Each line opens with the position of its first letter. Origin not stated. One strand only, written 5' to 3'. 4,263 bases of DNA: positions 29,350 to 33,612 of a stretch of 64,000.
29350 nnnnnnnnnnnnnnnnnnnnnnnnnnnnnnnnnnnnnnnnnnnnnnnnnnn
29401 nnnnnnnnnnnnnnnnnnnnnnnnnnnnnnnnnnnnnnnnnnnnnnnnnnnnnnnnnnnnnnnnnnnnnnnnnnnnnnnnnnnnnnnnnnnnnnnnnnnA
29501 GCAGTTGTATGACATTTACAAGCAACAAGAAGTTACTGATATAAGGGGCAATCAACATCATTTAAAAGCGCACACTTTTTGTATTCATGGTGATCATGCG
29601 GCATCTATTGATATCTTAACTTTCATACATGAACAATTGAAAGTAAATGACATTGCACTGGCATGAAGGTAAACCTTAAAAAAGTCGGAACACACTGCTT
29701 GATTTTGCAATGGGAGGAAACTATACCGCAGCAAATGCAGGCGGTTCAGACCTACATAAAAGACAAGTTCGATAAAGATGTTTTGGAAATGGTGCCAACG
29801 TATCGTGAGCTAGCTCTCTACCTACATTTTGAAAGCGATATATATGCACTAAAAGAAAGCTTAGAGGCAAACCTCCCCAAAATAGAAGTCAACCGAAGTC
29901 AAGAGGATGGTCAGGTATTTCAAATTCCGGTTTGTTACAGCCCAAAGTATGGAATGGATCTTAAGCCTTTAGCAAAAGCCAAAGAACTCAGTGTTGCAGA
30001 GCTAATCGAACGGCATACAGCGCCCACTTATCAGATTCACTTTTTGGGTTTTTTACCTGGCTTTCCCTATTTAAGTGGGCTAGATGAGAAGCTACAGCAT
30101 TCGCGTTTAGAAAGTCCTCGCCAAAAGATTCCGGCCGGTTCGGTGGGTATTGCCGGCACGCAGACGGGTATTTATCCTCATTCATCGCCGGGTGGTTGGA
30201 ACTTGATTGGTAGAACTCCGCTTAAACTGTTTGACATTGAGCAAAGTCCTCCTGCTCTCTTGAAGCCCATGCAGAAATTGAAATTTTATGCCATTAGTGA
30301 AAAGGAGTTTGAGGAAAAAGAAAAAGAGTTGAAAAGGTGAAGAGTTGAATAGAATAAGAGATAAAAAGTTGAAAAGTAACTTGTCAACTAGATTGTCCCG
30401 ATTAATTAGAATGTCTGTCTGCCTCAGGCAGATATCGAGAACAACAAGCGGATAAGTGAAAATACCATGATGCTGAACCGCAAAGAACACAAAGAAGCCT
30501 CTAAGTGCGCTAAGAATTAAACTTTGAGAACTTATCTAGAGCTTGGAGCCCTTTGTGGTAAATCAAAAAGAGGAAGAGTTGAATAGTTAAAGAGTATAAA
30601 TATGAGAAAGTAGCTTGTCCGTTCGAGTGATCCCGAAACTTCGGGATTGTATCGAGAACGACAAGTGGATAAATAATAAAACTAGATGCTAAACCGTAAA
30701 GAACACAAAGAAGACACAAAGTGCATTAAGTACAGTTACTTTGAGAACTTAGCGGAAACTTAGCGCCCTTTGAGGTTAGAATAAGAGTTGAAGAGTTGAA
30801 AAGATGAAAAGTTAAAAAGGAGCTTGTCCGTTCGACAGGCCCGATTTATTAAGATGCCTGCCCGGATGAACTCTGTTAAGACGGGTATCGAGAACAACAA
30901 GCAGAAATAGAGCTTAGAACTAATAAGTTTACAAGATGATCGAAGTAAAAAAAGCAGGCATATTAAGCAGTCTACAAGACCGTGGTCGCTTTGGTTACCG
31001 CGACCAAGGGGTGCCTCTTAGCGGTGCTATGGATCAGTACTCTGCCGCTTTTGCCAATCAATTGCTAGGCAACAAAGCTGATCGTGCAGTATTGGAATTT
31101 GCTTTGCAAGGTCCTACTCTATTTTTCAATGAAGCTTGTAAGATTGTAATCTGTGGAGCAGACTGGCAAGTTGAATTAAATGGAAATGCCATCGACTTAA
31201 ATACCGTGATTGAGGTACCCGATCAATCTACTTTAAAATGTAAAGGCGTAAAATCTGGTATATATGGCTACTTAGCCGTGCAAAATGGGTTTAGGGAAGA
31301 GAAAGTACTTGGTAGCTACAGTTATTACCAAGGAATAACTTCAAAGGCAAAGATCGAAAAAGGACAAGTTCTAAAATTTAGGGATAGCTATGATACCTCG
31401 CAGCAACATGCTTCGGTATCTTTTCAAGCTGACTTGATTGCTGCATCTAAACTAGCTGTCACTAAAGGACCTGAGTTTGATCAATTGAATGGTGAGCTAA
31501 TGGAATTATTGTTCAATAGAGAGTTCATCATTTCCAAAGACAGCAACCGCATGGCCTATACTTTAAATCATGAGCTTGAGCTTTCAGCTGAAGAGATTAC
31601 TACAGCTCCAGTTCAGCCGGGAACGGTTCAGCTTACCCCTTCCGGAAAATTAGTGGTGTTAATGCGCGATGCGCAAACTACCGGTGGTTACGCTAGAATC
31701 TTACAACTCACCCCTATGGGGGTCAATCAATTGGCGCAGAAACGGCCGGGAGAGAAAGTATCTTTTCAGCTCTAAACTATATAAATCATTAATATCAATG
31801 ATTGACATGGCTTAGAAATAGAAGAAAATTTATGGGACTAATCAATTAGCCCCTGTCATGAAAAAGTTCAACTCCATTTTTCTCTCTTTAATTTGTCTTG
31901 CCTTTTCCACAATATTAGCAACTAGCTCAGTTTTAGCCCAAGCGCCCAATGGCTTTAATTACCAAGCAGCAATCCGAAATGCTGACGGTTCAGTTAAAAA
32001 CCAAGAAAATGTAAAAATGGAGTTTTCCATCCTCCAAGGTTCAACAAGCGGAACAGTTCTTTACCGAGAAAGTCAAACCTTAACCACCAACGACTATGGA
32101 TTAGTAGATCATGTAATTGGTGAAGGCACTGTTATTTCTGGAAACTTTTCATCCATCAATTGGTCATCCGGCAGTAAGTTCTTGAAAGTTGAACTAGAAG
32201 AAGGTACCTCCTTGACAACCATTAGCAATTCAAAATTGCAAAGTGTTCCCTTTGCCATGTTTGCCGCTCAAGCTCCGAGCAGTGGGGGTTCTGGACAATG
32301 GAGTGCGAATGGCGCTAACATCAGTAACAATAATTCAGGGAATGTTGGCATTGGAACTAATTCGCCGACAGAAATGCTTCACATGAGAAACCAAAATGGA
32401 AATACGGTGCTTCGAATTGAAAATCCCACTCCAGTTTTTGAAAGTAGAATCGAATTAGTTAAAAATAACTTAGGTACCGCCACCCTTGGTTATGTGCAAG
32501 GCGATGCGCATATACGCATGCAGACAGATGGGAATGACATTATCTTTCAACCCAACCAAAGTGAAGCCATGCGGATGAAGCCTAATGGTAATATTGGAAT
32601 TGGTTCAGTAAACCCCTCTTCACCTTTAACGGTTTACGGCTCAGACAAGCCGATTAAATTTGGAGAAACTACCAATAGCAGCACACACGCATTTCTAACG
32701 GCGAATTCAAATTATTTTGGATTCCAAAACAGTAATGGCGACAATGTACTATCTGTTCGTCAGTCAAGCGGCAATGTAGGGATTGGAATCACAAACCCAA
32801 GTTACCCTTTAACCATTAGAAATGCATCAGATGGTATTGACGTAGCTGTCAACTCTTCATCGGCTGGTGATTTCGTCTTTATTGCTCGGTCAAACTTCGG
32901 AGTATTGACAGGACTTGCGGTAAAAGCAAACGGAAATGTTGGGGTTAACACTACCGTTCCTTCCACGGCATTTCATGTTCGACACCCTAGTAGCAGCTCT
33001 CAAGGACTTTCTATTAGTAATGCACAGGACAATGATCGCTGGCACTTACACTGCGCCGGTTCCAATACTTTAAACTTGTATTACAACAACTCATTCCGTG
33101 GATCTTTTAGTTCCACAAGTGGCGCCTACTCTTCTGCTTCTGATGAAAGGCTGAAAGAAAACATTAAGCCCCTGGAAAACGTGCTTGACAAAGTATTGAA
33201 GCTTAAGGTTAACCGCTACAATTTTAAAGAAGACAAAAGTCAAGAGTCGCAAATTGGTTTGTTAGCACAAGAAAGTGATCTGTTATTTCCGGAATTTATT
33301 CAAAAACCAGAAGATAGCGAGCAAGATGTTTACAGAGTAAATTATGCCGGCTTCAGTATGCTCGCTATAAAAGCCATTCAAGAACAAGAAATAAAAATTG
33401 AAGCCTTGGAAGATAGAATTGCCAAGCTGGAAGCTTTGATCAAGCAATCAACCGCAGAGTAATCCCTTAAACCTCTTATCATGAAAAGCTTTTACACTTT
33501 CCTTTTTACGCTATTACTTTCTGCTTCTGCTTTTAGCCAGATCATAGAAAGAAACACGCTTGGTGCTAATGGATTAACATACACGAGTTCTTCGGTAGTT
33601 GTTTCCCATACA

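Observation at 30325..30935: pxpB and pxpC are split by 595 nt made of 2.7 tandem copies of a structured ~220-nt unit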

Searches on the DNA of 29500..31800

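Call 6: search_rna_families(source=window, start=29500, end=31800, threshold=evalue, max_evalue=10, show_alignments=3)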
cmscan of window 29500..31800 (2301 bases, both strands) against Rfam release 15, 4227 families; matches with E-value up to 10: 2.
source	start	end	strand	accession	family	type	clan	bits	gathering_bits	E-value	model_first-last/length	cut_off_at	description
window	29562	29681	-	RF02377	SurA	Gene; sRNA;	-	15.6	100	0.3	1-279/279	no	SurA sRNA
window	30302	30347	+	RF01306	sR52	Gene; snRNA; snoRNA; CD-box;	-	14.9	50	5.7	1-60/60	no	Small nucleolar RNA sR52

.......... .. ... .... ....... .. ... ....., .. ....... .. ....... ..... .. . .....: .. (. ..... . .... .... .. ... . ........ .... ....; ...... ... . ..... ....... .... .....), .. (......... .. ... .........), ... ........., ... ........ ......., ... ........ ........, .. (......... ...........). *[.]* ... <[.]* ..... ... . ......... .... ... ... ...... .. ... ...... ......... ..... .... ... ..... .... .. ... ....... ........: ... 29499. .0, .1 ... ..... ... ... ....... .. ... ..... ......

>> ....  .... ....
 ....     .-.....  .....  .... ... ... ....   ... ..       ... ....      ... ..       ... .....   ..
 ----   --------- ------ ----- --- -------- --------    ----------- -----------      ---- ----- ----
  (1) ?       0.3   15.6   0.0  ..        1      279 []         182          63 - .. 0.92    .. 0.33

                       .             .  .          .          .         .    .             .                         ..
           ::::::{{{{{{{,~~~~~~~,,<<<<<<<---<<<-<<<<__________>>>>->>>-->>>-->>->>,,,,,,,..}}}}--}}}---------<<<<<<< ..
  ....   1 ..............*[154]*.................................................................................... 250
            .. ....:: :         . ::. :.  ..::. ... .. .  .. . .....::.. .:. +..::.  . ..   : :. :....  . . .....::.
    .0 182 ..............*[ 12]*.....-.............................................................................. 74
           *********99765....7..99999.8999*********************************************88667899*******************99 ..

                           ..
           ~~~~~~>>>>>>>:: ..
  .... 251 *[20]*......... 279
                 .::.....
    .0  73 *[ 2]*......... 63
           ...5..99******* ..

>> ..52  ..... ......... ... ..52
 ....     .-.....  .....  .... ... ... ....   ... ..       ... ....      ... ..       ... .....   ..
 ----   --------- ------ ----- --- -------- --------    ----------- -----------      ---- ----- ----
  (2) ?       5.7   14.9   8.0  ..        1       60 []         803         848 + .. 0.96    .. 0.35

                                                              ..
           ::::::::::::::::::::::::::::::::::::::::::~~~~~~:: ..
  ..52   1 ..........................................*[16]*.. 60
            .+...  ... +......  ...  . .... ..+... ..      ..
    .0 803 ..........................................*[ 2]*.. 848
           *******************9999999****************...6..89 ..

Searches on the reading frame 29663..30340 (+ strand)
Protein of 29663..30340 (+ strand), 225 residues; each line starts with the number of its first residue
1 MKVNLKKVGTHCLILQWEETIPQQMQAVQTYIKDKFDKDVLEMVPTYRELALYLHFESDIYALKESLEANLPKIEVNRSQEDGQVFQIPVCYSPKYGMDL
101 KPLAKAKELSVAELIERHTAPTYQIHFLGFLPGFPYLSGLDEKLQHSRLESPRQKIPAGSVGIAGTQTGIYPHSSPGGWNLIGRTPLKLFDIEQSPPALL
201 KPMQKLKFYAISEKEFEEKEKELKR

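Call 18: search_protein_families(library=pfam, proteins=[window:29663-30340:+])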
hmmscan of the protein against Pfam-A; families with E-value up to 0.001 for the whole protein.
window:29663-30340:+ (225 aa): 1 family
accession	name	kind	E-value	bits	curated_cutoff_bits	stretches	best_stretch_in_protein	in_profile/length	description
PF02682.21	CT_C_D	-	2.2e-64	217.3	22.1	1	4-200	2-202/202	Carboxyltransferase domain, subdomain C and D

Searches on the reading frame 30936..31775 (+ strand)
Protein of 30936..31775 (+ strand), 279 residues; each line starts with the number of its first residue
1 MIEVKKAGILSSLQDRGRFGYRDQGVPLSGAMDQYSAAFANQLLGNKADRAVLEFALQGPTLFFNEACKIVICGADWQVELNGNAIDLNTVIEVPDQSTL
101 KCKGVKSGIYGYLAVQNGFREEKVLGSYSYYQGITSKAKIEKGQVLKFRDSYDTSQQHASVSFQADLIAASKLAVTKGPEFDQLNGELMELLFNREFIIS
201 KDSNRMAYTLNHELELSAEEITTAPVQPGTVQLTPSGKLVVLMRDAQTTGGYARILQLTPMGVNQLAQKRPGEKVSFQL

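Call 18: search_protein_families(library=pfam, proteins=[window:30936-31775:+])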
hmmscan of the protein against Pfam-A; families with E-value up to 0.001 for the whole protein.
window:30936-31775:+ (279 aa): 1 family
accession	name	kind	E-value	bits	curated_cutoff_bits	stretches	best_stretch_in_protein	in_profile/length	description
PF02626.20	CT_A_B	-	4.2e-69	233.5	25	1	25-278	2-260/261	Carboxyltransferase domain, subdomain A and B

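Call 57: find_encoding_contigs(protein=window:30936-31772:+, flank=3000, max_places=6)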
Protein window:30936-31772:+ (279 aa): no gene with exactly this product is on record in the collection.

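Call 58: find_homologous_proteins(query=window:30936-31772:+, max_evalue=1e-60)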
Query window:30936-31772:+ (279 aa): 780 proteins with E <= 1e-60 among 2704 candidates; the best 120 are listed.
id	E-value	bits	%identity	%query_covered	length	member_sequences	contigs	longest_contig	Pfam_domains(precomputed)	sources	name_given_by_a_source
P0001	3.0e-179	612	100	100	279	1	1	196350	PF02626.21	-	-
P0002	5.4e-105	368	61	100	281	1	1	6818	PF02626.21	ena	-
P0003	1.4e-104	367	60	100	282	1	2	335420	PF02626.21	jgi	-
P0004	1.6e-104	367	62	100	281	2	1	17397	PF02626.21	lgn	-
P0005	4.7e-102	359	61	100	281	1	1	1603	PF02626.21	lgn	-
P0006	7.6e-102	358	60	100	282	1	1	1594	PF02626.21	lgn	-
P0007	1.7e-101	357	60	100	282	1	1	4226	PF02626.21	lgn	-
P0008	2.3e-101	356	59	100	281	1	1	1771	PF02626.21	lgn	-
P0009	2.0e-99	350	58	100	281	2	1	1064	PF02626.21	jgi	jgi:biotin-dependent carboxylase-like uncharacterized protein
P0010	1.4e-98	347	59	100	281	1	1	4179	PF02626.21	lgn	-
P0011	1.4e-98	347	57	100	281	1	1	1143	PF02626.21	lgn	-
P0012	3.1e-97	343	57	100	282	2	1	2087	PF02626.21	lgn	-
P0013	1.5e-95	337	56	100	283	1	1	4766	PF02626.21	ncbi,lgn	ncbi:MAG: biotin-dependent carboxyltransferase family protein [Vicingaceae bacterium]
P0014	3.1e-94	333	58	100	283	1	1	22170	PF02626.21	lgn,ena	-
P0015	8.9e-92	325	56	100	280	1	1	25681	PF02626.21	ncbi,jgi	jgi:biotin-dependent carboxylase-like uncharacterized protein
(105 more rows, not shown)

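Call 59: find_encoding_contigs(protein=P0003, flank=2500, max_places=2)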
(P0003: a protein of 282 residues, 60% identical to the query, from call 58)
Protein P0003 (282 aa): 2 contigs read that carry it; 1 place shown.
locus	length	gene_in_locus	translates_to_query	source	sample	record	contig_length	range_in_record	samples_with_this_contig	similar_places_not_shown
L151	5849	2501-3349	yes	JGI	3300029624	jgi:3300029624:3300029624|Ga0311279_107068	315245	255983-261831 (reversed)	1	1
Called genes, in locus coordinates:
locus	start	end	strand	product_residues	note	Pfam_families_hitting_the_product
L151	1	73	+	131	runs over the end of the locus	-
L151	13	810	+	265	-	PF20113:DUF6503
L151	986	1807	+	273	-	PF03746:LamB_YcsF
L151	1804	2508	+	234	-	PF02682:CT_C_D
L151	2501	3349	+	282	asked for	PF02626:CT_A_B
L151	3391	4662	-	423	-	PF00924:MS_channel_2nd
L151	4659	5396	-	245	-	PF13568:OMP_b-brl_2 (weak)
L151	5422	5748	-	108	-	-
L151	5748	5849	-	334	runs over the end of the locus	PF01551:Peptidase_M23, PF01476:LysM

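Call 60: find_encoding_contigs(protein=P0004, flank=2500, max_places=2)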
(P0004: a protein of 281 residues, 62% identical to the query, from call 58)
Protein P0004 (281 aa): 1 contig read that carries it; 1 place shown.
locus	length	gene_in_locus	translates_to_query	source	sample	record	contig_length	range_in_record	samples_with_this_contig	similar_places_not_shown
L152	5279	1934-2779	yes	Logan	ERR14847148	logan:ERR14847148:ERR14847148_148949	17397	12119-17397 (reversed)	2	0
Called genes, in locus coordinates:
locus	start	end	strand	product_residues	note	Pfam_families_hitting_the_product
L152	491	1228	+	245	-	PF03746:LamB_YcsF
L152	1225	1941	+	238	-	PF02682:CT_C_D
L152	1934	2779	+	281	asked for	PF02626:CT_A_B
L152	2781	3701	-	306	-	PF01882:DUF58, PF13519:VWA_2 (faint)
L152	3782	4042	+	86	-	-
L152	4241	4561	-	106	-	PF00085:Thioredoxin, PF13098:Thioredoxin_2, PF13905:Thioredoxin_8 (faint)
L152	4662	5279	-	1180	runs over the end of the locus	PF02811:PHP, PF07733:DNA_pol3_alpha, PF17657:DNA_pol3_finger, PF14579:HHH_6, PF01336:tRNA_anti-codon (weak)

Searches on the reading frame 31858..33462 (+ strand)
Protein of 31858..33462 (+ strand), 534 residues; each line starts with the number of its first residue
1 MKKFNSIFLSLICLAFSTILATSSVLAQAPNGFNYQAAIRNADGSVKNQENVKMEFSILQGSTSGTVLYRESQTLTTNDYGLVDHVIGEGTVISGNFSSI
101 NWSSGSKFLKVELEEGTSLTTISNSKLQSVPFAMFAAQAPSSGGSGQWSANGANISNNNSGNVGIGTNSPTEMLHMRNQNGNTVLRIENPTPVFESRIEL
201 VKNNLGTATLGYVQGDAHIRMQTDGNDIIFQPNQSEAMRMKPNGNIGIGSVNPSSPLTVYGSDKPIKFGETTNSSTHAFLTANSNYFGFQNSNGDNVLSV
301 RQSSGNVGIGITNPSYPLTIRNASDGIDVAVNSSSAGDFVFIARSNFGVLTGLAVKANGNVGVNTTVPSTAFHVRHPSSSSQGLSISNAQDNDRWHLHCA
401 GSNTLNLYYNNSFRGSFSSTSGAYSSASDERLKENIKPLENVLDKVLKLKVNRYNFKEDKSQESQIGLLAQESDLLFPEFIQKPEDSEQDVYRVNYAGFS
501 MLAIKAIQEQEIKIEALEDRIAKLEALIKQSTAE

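Call 18: search_protein_families(library=pfam, proteins=[window:31858-33462:+])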
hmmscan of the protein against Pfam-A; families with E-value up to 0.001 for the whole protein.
window:31858-33462:+ (534 aa): 1 family
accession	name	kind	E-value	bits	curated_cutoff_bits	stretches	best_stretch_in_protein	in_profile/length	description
PF13884.11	Peptidase_S74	-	1.9e-14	54.1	22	1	428-480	1-56/58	Chaperone of endosialidase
